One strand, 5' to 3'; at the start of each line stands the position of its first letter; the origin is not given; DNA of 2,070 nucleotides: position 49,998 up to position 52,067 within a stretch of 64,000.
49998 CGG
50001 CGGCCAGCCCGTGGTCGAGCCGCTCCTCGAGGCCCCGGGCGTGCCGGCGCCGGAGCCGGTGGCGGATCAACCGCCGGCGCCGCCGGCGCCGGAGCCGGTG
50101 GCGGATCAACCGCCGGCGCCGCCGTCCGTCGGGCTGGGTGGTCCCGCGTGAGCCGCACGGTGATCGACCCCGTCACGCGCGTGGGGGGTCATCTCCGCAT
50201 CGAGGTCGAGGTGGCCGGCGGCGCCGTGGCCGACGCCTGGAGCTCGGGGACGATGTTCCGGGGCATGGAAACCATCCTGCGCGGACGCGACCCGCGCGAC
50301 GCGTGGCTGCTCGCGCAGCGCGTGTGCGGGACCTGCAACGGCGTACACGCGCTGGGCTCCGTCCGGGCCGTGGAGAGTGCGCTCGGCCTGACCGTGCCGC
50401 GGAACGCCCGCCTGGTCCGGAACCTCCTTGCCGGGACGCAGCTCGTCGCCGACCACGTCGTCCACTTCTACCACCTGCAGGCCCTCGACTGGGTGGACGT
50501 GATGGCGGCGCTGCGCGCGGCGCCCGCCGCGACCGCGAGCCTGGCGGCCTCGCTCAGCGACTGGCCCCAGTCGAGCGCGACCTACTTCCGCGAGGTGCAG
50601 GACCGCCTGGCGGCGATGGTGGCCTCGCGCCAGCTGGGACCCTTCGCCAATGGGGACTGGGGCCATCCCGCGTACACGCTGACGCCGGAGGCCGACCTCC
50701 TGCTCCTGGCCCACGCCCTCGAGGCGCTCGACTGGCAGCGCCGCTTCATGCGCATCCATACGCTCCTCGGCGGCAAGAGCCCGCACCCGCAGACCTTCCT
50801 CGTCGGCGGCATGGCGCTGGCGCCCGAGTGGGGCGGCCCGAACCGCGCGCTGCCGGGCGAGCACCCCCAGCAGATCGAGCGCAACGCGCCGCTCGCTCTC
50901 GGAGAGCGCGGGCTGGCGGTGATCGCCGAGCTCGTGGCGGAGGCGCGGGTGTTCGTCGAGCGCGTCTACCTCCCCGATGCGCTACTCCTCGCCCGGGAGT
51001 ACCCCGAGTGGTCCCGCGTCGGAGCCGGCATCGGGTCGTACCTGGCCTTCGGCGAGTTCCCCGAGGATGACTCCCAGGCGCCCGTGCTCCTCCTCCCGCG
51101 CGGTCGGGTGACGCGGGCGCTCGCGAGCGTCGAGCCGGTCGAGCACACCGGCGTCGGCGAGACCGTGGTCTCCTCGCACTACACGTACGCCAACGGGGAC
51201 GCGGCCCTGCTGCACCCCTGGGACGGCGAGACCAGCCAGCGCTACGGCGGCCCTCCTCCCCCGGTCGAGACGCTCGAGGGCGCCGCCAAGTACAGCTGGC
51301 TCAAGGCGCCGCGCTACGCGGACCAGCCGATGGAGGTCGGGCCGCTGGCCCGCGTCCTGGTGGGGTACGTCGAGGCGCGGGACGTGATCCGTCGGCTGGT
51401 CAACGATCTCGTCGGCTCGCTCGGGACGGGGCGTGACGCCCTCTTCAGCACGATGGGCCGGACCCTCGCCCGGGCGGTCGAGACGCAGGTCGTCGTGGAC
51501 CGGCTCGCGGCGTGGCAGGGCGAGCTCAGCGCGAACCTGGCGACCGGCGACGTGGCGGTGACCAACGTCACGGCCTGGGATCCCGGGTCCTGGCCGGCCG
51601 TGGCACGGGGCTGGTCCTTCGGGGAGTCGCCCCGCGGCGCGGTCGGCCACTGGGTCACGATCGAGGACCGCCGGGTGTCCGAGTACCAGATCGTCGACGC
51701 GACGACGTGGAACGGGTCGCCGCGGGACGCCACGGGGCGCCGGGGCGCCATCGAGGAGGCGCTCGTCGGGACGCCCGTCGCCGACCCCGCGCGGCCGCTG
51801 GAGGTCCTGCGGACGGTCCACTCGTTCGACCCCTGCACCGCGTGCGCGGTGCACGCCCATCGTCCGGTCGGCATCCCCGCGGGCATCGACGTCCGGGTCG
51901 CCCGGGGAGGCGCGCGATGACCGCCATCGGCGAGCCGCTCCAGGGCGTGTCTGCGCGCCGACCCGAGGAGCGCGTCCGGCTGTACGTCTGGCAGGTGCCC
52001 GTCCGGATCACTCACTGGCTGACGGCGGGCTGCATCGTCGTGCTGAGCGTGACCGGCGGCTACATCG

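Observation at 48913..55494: Uptake-type [NiFe] hydrogenase operon translationally chained to a membrane-anchored heptahaem cytochrome c and followed by ccsA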

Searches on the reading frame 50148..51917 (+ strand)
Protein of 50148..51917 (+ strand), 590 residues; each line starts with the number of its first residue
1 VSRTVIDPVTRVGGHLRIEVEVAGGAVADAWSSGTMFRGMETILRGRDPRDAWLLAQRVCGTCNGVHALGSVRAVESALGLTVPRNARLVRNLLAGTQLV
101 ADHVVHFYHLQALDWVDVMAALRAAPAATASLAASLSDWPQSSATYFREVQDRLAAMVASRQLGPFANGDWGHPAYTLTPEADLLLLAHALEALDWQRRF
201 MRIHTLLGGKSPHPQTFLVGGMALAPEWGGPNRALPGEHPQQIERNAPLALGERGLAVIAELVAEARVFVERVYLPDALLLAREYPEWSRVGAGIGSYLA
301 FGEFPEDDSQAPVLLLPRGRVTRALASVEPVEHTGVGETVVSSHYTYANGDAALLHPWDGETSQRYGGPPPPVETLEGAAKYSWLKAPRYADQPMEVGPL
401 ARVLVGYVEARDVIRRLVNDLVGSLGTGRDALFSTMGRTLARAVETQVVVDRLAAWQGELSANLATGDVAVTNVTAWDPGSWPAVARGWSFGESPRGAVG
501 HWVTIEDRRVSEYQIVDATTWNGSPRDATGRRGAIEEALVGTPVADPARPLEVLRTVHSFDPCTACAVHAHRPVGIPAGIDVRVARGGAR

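Call 4: search_protein_families(library=pfam, proteins=[window:50148-51917:+], max_evalue=0.01)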
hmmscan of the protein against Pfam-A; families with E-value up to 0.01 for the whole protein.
window:50148-51917:+ (590 aa): 1 family
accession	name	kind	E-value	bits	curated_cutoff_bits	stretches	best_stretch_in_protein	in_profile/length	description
PF00374.24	NiFeSe_Hases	-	3e-189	630.6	25.8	1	38-569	1-508/508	Nickel-dependent hydrogenase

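Call 5: search_protein_families(library=ncbifam, proteins=[window:50148-51917:+], max_evalue=0.01)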
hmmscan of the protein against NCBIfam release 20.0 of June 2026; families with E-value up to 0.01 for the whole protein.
window:50148-51917:+ (590 aa): 11 families
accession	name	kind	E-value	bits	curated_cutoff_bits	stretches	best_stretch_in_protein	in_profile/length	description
NF007550.0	PRK10170.1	equivalog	5.1e-150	500.7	1101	1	3-570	18-583/597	Ni/Fe-hydrogenase large subunit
NF007778.0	PRK10467.1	equivalog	1.2e-146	489.4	969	1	3-570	4-553/567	hydrogenase 2 large subunit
NF033181.1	NiFeSe_hydrog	equivalog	5.9e-141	470.8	600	2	260-571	219-497/507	nickel-dependent hydrogenase large subunit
NF045518.1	H2_NiFeSe_large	exception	3.2e-105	352.7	780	2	261-570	193-481/485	NiFeSe hydrogenase large subunit HysA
TIGR03295.1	frhA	equivalog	8.5e-29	100.7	392.5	2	3-108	4-111/412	coenzyme F420 hydrogenase subunit alpha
NF040828.1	sulfhyd_ShyA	equivalog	2.1e-19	69.7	700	2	6-124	5-124/415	NAD(P)-dependent hydrogenase/sulfhydrogenase 2 subunit alpha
NF041785.2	VhuA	equivalog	5.3e-19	68.1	800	1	1-119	1-120/418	F420-non-reducing hydrogenase Vhu subunit A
NF040832.1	sulfhyd_HydA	equivalog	2e-11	43.7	880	1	5-117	6-119/426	NADPH-dependent hydrogenase/sulfhydrogenase 1 subunit alpha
NF004739.1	PRK06075.1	equivalog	1.2e-06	27.5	360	1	14-107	14-108/384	NADH-quinone oxidoreductase subunit D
TIGR01962.1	NuoD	equivalog_domain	1.9e-05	23.7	459.35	1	14-107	16-110/386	NADH dehydrogenase (quinone) subunit D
NF008974.0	PRK12322.1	equivalog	0.0043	16.1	522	1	14-114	20-120/366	NADH-quinone oxidoreductase subunit D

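Call 14: search_solved_structures(query=window:50148-51917:+, max_evalue=1e-20)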
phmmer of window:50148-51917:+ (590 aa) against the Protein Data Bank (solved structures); distinct sequences matched with E-value up to 1e-20: 55.
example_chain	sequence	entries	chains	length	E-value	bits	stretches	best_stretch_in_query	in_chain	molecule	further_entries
4c3o_A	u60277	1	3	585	3e-175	587.3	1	3-569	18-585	HYDROGENASE-1 LARGE SUBUNIT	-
3myr_B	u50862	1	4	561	2.9e-174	584.1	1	2-569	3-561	Nickel-dependent hydrogenase large subunit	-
5lry_L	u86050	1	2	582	5.5e-147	494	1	3-569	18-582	Hydrogenase-1 large chain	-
5lmm_L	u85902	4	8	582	7.6e-147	493.5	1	3-569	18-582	Hydrogenase-1 large chain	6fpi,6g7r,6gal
3uqy_L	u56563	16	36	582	7.6e-147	493.5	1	3-569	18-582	Hydrogenase-1 large chain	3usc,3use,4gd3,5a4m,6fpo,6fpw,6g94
4ue3_LLL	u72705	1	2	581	1.9e-146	492.2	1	3-569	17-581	Hydrogenase-1 large chain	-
5a4i_L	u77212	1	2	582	3.7e-146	491.2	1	3-569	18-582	Hydrogenase-1 large chain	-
3rgw_L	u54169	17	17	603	4.9e-146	490.8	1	3-569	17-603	Membrane-bound hydrogenase (NIFE) large subunit HOXG | Uptake hydrogenase large subunit | Uptake hydrogenase large subunit hoxG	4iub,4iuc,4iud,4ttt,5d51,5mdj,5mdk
5jrd_L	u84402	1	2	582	9.8e-146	489.9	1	3-569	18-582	Hydrogenase-1 large chain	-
5a4f_L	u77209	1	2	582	9.8e-146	489.8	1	3-569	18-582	Hydrogenase-1 large chain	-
5adu_L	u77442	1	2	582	1.8e-145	489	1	3-569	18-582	Hydrogenase-1 large chain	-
3ayx_A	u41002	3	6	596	1.9e-141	475.7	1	3-569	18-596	Membrane-bound hydrogenase large subunit | Hydrogenase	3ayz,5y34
4u9h_L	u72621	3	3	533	2.1e-139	469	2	4-223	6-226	Periplasmic [NiFe] hydrogenase large subunit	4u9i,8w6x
5xle_L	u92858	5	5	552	2.4e-139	468.7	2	4-223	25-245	Periplasmic [NiFe] hydrogenase large subunit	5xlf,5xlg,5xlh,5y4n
1ubh_L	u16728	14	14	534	5.4e-139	467.6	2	4-223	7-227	Periplasmic [NiFe] hydrogenase large subunit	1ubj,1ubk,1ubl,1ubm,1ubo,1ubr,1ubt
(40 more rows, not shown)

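Call 26: find_homologous_proteins(query=window:50148-51917:+, max_evalue=1e-50)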
Query window:50148-51917:+ (590 aa): 7999 proteins with E <= 1e-50 among 8000 candidates; the best 120 are listed.
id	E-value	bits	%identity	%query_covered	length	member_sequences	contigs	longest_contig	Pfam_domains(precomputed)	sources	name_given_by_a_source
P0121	0.0e+0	1331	100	100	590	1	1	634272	PF00374.25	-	-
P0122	0.0e+0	1118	83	100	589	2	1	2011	PF00374.25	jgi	jgi:hydrogenase large subunit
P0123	0.0e+0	1075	79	100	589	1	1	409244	PF00374.25,PF27537.1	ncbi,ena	-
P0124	0.0e+0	1059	78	100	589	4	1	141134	PF00374.25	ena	-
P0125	0.0e+0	1047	78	99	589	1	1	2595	PF00374.25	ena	-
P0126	0.0e+0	1016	76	100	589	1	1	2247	PF00374.25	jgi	jgi:Ni,Fe-hydrogenase I large subunit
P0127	2.2e-273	926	69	97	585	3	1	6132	PF00374.25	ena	-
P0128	1.3e-270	917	69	96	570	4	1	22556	PF00374.25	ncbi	-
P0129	1.8e-270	917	68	99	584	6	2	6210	PF00374.25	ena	-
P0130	7.1e-270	915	66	100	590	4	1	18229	PF00374.25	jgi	jgi:Ni,Fe-hydrogenase I large subunit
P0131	2.8e-269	913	68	97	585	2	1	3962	PF00374.25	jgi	jgi:hydrogenase large subunit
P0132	3.3e-268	909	67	99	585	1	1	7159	PF00374.25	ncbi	-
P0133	1.2e-267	907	67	99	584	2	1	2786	PF00374.25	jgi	jgi:hydrogenase large subunit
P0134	4.8e-267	905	66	100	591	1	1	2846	PF00374.25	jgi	jgi:hydrogenase large subunit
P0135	2.8e-266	903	69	100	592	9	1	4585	PF00374.25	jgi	-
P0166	1.0e-252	858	64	100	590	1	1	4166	PF00374.25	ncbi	ncbi:MAG: nickel-dependent hydrogenase large subunit [Chloroflexota bacterium]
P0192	2.6e-243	827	64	96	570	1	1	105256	PF00374.25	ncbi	-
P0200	4.6e-240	816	61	99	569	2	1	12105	PF00374.25,PF27537.1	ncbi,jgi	jgi:Ni,Fe-hydrogenase I large subunit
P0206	4.8e-239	813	61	99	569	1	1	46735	PF00374.25,PF27537.1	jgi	jgi:[NiFe] hydrogenase large subunit/hydrogenase large subunit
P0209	3.1e-238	810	62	97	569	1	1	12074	PF00374.25,PF27537.1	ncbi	-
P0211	4.8e-238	810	62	99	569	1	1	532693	PF00374.25,PF27537.1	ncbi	-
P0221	5.6e-236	803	62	99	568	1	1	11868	PF00374.25,PF27537.1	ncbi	-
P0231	4.6e-235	800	60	99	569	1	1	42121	PF00374.25,PF27537.1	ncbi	-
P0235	9.1e-235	799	62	97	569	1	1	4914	PF00374.25,PF27537.1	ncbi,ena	-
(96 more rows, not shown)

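Call 28: find_encoding_contigs(protein=P0211, flank=8000, max_places=2)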
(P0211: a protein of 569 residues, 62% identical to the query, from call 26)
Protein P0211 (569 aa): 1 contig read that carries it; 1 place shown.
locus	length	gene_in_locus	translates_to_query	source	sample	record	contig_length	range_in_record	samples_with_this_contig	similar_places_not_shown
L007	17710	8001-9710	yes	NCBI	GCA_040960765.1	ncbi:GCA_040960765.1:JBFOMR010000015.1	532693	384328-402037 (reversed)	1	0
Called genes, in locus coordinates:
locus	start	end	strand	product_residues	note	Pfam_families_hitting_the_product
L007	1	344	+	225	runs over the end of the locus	PF12146:Hydrolase_4 (faint), PF00561:Abhydrolase_1 (faint)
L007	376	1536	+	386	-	PF04055:Radical_SAM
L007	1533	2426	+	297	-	PF01875:Memo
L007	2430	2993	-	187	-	PF01558:POR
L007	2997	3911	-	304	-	PF02775:TPP_enzyme_C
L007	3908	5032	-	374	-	PF02776:TPP_enzyme_N (weak), PF01855:POR_N, PF02780:Transketolase_C (faint), PF17147:PFOR_II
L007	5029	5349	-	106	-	PF13187:Fer4_9 (faint), PF13534:Fer4_17 (faint), PF12797:Fer4_2 (faint), PF00037:Fer4 (faint), PF12837:Fer4_6 (faint), PF13237:Fer4_10 (faint), PF14697:Fer4_21 (faint), PF12838:Fer4_7, +2 more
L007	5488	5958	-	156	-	-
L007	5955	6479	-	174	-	PF04073:tRNA_edit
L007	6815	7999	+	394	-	PF01058:Oxidored_q6, PF14720:NiFe_hyd_SSU_C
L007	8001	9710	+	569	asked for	PF27537:HoxH (weak), PF00374:NiFeSe_Hases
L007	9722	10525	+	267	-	PF01292:Ni_hydr_CYTB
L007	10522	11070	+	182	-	PF01750:HycI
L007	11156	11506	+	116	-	PF01155:HypA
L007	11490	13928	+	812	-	PF00708:Acylphosphatase, PF07503:zf-HYPF, PF01300:Sua5_yciO_yrdC, PF17788:HypF_C, PF22521:HypF_C_2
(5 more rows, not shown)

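Call 52: list_cluster_members(proteins=[P0211, P0231, P0209, P0221, P0200, P0235, P0128, P0192, P0166])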
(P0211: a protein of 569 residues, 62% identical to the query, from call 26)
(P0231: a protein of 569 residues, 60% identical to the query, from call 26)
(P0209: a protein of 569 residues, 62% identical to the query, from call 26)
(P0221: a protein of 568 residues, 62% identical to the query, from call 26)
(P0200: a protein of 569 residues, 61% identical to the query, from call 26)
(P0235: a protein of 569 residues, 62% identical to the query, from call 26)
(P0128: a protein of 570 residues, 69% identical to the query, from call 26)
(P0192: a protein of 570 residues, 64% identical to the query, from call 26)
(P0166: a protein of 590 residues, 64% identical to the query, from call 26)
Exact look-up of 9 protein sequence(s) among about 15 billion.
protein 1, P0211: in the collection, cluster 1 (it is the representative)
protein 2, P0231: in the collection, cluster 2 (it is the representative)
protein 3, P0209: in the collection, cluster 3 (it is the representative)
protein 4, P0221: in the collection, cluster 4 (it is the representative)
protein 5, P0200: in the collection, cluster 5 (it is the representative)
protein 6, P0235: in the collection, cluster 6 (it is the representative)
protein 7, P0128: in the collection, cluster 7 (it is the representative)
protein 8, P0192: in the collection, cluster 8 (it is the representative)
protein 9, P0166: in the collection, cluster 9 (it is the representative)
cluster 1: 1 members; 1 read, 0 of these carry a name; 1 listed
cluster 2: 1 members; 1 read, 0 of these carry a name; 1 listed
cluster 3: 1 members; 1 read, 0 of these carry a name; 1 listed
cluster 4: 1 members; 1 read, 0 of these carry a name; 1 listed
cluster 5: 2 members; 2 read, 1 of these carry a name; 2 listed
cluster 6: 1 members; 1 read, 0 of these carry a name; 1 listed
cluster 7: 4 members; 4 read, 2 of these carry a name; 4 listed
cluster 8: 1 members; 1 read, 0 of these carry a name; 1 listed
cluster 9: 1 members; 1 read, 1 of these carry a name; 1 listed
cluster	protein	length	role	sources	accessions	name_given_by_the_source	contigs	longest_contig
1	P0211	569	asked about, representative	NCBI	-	-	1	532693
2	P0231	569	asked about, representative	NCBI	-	-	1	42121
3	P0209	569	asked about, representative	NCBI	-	-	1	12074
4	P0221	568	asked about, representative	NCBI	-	-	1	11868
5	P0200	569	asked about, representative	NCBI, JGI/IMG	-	Ni,Fe-hydrogenase I large subunit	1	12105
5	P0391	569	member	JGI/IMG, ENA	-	-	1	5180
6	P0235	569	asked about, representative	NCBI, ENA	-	-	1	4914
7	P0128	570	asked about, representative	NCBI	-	-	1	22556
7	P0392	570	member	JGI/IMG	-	Ni,Fe-hydrogenase I large subunit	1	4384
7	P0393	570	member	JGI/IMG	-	Ni,Fe-hydrogenase I large subunit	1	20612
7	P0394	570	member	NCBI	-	-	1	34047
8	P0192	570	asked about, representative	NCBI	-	-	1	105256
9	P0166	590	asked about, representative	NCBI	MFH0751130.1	MAG: nickel-dependent hydrogenase large subunit [Chloroflexota bacterium]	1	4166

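Call 64: find_encoding_contigs(protein=P0231, flank=7000, max_places=1)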
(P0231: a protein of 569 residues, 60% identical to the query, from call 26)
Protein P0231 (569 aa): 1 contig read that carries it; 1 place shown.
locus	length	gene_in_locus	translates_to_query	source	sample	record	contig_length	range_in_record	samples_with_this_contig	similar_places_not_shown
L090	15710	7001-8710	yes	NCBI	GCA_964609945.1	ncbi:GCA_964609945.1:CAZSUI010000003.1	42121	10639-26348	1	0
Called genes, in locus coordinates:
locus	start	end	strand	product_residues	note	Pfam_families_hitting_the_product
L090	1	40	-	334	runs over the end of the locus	PF04185:Phosphoesterase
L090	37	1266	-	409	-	PF00933:Glyco_hydro_3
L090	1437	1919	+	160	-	-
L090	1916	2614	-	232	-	-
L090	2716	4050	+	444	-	PF12902:Ferritin-like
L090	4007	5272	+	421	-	PF00266:Aminotran_5, PF22580:KYNU_C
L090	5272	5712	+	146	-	PF00581:Rhodanese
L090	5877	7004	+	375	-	PF10518:TAT_signal (weak), PF01058:Oxidored_q6, PF14720:NiFe_hyd_SSU_C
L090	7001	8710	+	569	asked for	PF27537:HoxH (weak), PF00374:NiFeSe_Hases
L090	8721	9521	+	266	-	PF01292:Ni_hydr_CYTB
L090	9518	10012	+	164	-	PF01750:HycI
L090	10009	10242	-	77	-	PF01455:HupF_HypC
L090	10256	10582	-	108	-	PF01155:HypA (weak)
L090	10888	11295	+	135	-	PF13291:ACT_4 (faint), PF22629:ACT_AHAS_ss (faint), PF01842:ACT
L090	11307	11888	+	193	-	PF13183:Fer4_8, PF13237:Fer4_10 (weak), PF13187:Fer4_9, PF13534:Fer4_17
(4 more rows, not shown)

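Call 65: find_encoding_contigs(protein=P0206, flank=7000, max_places=1)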
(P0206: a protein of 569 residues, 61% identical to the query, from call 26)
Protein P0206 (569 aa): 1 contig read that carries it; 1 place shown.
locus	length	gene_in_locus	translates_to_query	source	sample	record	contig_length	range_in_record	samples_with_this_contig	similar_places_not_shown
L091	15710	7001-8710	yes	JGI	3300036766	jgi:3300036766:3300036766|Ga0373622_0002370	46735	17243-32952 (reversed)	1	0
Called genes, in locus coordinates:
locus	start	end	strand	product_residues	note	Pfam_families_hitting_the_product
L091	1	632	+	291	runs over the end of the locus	PF01875:Memo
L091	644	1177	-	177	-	PF01558:POR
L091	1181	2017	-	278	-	PF02775:TPP_enzyme_C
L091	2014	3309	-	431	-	PF01855:POR_N, PF02776:TPP_enzyme_N (weak), PF17147:PFOR_II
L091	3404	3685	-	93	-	PF25160:LdpA_Fe-S-bd (faint), PF14697:Fer4_21 (faint), PF00037:Fer4 (faint), PF12797:Fer4_2 (faint), PF12837:Fer4_6 (faint), PF13237:Fer4_10 (faint), PF12838:Fer4_7, PF13187:Fer4_9 (weak), +3 more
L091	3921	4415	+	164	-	PF01814:Hemerythrin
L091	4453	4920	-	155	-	-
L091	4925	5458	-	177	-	PF04073:tRNA_edit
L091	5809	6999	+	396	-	PF10518:TAT_signal (weak), PF01058:Oxidored_q6, PF14720:NiFe_hyd_SSU_C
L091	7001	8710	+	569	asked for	PF27537:HoxH (weak), PF00374:NiFeSe_Hases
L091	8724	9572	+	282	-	PF01292:Ni_hydr_CYTB, PF14358:DUF4405 (faint)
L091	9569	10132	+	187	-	PF01750:HycI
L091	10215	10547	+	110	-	PF01155:HypA (faint)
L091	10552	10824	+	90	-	PF01455:HupF_HypC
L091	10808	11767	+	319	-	PF00892:EamA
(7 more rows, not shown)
